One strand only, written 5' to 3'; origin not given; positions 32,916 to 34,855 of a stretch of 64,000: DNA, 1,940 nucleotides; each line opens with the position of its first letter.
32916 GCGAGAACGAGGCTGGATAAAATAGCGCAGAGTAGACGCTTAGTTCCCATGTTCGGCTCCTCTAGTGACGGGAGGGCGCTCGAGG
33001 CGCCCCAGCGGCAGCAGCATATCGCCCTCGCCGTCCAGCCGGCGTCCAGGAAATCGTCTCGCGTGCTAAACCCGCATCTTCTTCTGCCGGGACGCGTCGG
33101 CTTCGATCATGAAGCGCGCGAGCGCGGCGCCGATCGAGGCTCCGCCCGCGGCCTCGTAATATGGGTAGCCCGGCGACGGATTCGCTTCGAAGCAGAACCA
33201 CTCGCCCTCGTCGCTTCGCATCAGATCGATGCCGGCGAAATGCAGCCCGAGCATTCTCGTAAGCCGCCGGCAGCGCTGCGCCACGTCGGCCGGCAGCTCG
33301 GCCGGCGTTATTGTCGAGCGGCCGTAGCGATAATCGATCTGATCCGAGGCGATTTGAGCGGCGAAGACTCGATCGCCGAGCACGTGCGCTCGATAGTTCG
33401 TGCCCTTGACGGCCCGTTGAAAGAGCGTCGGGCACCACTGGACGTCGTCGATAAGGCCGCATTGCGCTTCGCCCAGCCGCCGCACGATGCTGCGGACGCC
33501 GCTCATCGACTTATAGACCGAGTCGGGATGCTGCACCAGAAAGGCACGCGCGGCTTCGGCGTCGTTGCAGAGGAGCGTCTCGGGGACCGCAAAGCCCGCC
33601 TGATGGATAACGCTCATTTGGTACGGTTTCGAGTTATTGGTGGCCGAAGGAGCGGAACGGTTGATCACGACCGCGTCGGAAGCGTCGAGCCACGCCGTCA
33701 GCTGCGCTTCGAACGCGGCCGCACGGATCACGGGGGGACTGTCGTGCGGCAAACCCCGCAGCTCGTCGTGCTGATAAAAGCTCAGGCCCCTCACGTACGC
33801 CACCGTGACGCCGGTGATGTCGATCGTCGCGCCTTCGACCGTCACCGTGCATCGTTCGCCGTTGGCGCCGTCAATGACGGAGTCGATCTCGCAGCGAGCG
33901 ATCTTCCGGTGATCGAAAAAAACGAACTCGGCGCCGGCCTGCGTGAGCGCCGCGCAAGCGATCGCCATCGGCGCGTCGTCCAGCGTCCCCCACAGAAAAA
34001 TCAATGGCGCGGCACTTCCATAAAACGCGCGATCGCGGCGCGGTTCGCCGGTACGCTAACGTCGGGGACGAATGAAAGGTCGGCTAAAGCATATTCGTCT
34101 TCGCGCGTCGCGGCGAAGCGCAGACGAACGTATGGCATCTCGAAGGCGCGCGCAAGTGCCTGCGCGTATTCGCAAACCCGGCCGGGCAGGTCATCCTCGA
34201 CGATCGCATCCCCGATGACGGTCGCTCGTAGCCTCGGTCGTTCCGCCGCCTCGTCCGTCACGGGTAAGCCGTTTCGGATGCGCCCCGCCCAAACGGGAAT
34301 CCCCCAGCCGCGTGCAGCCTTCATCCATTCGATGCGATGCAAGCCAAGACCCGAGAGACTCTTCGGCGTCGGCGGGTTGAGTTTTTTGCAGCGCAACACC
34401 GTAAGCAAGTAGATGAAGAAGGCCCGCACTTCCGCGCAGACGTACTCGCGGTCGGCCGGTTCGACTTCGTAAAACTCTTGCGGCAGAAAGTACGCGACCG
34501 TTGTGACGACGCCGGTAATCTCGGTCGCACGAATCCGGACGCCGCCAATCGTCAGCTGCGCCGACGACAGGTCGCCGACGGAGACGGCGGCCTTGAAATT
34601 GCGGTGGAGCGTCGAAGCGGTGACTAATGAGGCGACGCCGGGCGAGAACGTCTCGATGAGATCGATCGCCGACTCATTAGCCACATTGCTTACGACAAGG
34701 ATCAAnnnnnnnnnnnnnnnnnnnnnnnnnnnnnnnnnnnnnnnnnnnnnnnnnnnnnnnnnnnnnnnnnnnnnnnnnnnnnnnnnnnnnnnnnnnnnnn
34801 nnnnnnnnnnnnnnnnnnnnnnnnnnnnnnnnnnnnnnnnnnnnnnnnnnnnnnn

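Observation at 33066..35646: Three-gene operon: unknown P/G/T-rich protein with acidic tail, truncated ATP-grasp paralog, and intact ATP-grasp ligase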

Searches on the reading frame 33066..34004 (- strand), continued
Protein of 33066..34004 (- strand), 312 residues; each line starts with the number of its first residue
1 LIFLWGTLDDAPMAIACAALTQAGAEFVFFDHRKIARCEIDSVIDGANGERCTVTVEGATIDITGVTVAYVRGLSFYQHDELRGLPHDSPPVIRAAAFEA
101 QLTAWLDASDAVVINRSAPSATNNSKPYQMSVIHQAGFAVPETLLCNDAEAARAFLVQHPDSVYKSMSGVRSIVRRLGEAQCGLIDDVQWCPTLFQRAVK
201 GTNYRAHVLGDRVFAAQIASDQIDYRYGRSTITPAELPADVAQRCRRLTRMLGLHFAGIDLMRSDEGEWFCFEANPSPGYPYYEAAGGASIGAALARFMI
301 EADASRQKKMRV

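Call 69: find_encoding_contigs(protein=P0261, flank=4000, max_places=1)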
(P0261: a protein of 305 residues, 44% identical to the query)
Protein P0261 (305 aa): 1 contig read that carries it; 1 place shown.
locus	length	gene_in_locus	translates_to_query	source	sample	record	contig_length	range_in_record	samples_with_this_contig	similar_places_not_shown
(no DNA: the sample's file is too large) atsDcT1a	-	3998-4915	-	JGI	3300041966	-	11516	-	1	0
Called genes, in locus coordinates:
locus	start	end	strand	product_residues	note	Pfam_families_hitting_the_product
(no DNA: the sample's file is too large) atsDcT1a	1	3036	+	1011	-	?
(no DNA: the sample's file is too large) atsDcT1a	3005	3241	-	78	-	-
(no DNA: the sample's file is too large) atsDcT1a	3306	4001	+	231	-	-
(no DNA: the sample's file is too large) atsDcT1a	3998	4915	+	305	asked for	-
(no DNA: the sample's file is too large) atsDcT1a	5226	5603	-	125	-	PF09922:LiaF-like_C (weak)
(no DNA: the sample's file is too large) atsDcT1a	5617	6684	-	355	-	PF01047:MarR, PF01978:TrmB (weak), PF12802:MarR_2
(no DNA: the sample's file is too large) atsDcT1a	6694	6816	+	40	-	-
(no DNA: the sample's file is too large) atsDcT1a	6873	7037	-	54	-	-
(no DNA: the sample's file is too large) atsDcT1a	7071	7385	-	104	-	PF00072:Response_reg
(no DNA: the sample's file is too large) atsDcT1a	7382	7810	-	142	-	-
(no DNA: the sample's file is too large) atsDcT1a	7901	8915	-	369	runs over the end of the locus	PF00072:Response_reg, PF00512:HisKA, PF02518:HATPase_c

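Call 81: search_protein_families(library=padloc, proteins=[window:33066-34004:-], max_evalue=0.01)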
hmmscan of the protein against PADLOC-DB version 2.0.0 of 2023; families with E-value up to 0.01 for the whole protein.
window:33066-34004:- (312 aa): 0 families

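Call 82: search_protein_families(library=phrogs, proteins=[window:33066-34004:-], max_evalue=0.01)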
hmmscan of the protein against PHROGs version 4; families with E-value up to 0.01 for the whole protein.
window:33066-34004:- (312 aa): 1 family
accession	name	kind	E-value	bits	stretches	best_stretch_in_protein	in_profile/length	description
phrog_2599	-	moron, auxiliary metabolic gene and host takeover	5e-12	46.3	1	109-279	103-289/708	ribosomal protein S6 glutaminyl transferase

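Call 87: search_dna_similar(query=L021:5308-6000:+, collection=plasmids, mode=protein, max_rows=15)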
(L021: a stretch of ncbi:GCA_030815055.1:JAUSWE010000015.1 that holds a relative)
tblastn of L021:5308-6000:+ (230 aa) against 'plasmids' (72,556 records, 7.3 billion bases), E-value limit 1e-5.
No match.

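Call 98: search_protein_families(library=pfam, proteins=[L024:8555-8881:+], max_evalue=5)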
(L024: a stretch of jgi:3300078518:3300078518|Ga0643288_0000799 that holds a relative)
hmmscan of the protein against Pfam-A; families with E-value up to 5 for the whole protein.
L024:8555-8881:+ (109 aa): 0 families

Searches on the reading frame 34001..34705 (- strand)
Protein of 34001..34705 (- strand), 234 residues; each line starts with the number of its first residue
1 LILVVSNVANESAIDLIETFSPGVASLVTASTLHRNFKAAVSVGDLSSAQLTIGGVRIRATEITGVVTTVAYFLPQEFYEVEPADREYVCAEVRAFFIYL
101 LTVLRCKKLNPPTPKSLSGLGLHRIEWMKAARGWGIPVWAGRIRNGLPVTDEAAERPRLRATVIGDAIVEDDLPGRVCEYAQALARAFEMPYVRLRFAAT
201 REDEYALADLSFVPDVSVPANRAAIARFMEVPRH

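Call 3: search_protein_families(library=pfam, proteins=[window:34001-34705:-], max_evalue=1)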
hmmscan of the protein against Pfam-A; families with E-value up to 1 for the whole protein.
window:34001-34705:- (234 aa): 0 families

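Call 4: search_protein_families(library=ncbifam, proteins=[window:34001-34705:-], max_evalue=1)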
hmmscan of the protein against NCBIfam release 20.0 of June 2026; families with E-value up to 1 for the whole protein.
window:34001-34705:- (234 aa): 0 families

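Call 14: find_homologous_proteins(query=window:34001-34705:-)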
Query window:34001-34705:- (234 aa): 58 proteins with E <= 0.001 among 3641 candidates.
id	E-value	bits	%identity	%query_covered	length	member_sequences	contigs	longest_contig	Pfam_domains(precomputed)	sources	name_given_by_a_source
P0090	2.9e-149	513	100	100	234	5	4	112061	-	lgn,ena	-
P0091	2.3e-118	412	81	98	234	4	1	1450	-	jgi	jgi:hypothetical protein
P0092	2.0e-89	317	62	100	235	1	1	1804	-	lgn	-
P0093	1.8e-85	304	60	98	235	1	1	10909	-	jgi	jgi:hypothetical protein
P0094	1.8e-83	298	58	98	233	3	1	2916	-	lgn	-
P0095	3.5e-83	297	61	98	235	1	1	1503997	-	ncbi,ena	-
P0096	8.2e-83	296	58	98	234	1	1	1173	-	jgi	jgi:hypothetical protein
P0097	3.6e-82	293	61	99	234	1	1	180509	-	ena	-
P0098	4.7e-82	293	64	90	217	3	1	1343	-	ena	-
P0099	7.4e-81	289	56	98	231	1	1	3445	-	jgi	jgi:hypothetical protein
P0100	1.5e-80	288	61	99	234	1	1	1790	-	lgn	-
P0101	3.3e-80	287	60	98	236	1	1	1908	-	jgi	jgi:hypothetical protein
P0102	1.5e-79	285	58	99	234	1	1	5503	-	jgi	jgi:hypothetical protein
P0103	1.6e-79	285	61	98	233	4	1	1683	-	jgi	jgi:hypothetical protein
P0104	3.0e-79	284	58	98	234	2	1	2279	-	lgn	-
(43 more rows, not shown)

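Call 17: search_solved_structures(query=A2, max_evalue=10, show_alignments=2)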
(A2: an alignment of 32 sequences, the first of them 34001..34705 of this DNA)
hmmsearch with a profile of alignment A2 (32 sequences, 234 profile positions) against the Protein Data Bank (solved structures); distinct sequences matched with E-value up to 10: 0.

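Call 31: predict_structure(alignment_id=A3)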
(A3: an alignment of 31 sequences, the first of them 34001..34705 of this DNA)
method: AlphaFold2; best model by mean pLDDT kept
length: 234 residues; sequences in the alignment: 31
mean_pLDDT: 81.5   pTM: 0.81
mean pLDDT of the five models: 81.5, 77.3, 77.1, 71.4, 67.1
residues with pLDDT >= 90: 72; 70-90: 122; 50-70: 28; < 50: 12
segments of 3 or more residues with pLDDT < 50: 113-122
pLDDT, mean of each block of 10 residues (from residue 1): 84 92 89 73 73 85 89 79 87 82 84 43 68 88 63 70 94 93 87 90 86 89 94 68
secondary structure, 60 per line:
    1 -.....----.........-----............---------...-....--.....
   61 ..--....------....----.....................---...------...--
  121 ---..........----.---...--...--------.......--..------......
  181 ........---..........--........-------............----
elements in order: E2-6 H11-19 E25-29 H30-36 E50-53 E56-59 E65-68 H75-78 H83-103 E107-109 H124-133 E142-144 E147-149 E158-164 H175-188 E192-201 E204-211 H219-230

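Call 34: fold_search(model_id=the predicted structure, library=pdb)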
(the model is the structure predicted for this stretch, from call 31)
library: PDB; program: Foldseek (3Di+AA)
matches with E <= 10: 721; with E <= 0.001: 73
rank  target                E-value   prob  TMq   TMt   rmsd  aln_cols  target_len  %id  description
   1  5ig9_A                1.9e-09  1.00  0.72  0.54   7.3       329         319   15  Crystal structure of macrocyclase MdnC bound with precursor peptide MdnA from Microcystis aeruginosa MRC (released 2016-09-21)
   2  5ig9_B                2.0e-09  1.00  0.73  0.58   5.8       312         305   15  Crystal structure of macrocyclase MdnC bound with precursor peptide MdnA from Microcystis aeruginosa MRC (released 2016-09-21)
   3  5ig9_C                2.4e-09  1.00  0.71  0.55   6.2       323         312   15  Crystal structure of macrocyclase MdnC bound with precursor peptide MdnA from Microcystis aeruginosa MRC (released 2016-09-21)
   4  5ig9_D                3.1e-09  1.00  0.74  0.58   5.3       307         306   15  Crystal structure of macrocyclase MdnC bound with precursor peptide MdnA from Microcystis aeruginosa MRC (released 2016-09-21)
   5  5ig9_G                4.5e-09  1.00  0.73  0.56   6.1       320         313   15  Crystal structure of macrocyclase MdnC bound with precursor peptide MdnA from Microcystis aeruginosa MRC (released 2016-09-21)
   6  5ig9_E                5.0e-09  1.00  0.70  0.54   6.4       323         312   14  Crystal structure of macrocyclase MdnC bound with precursor peptide MdnA from Microcystis aeruginosa MRC (released 2016-09-21)
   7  9bou_A                6.0e-09  1.00  0.68  0.56   6.3       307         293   15  Crystal structure of ATP-grasp ligase PruB from Streptomyces coelicolor A3(2) (released 2024-12-18)
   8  5ig9_H                6.4e-09  1.00  0.74  0.58   5.9       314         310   15  Crystal structure of macrocyclase MdnC bound with precursor peptide MdnA from Microcystis aeruginosa MRC (released 2016-09-21)
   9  9bou_B                6.4e-09  1.00  0.71  0.60   5.2       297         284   17  Crystal structure of ATP-grasp ligase PruB from Streptomyces coelicolor A3(2) (released 2024-12-18)
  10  5ig9_F                8.2e-09  1.00  0.74  0.59   5.3       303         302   15  Crystal structure of macrocyclase MdnC bound with precursor peptide MdnA from Microcystis aeruginosa MRC (released 2016-09-21)
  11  7mgv_A                2.4e-08  1.00  0.73  0.53   6.0       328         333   14  Chryseobacterium gregarium RiPP-associated ATP-grasp ligase in complex with ADP, and a leader and core peptide (released 2021-06-23)
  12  5ig8_B                5.4e-08  1.00  0.65  0.63   5.0       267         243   15  Crystal structure of macrocyclase MdnB from Microcystis aeruginosa MRC (released 2016-09-21)
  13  7m4s_D                1.6e-07  1.00  0.69  0.57   5.7       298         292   11  Crystal structure of macrocyclase AMdnB from Anabaena sp. PCC 7120 (released 2021-11-03)
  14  7m4s_C                1.7e-07  1.00  0.70  0.56   5.8       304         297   12  Crystal structure of macrocyclase AMdnB from Anabaena sp. PCC 7120 (released 2021-11-03)
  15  5ig8_A                1.8e-07  1.00  0.69  0.54   6.4       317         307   14  Crystal structure of macrocyclase MdnB from Microcystis aeruginosa MRC (released 2016-09-21)
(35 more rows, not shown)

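Call 81: search_protein_families(library=padloc, proteins=[window:34001-34705:-], max_evalue=0.01)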
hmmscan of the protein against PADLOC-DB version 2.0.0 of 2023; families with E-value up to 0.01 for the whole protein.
window:34001-34705:- (234 aa): 0 families

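Call 82: search_protein_families(library=phrogs, proteins=[window:34001-34705:-], max_evalue=0.01)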
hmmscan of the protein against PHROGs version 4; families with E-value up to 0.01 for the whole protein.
window:34001-34705:- (234 aa): 0 families
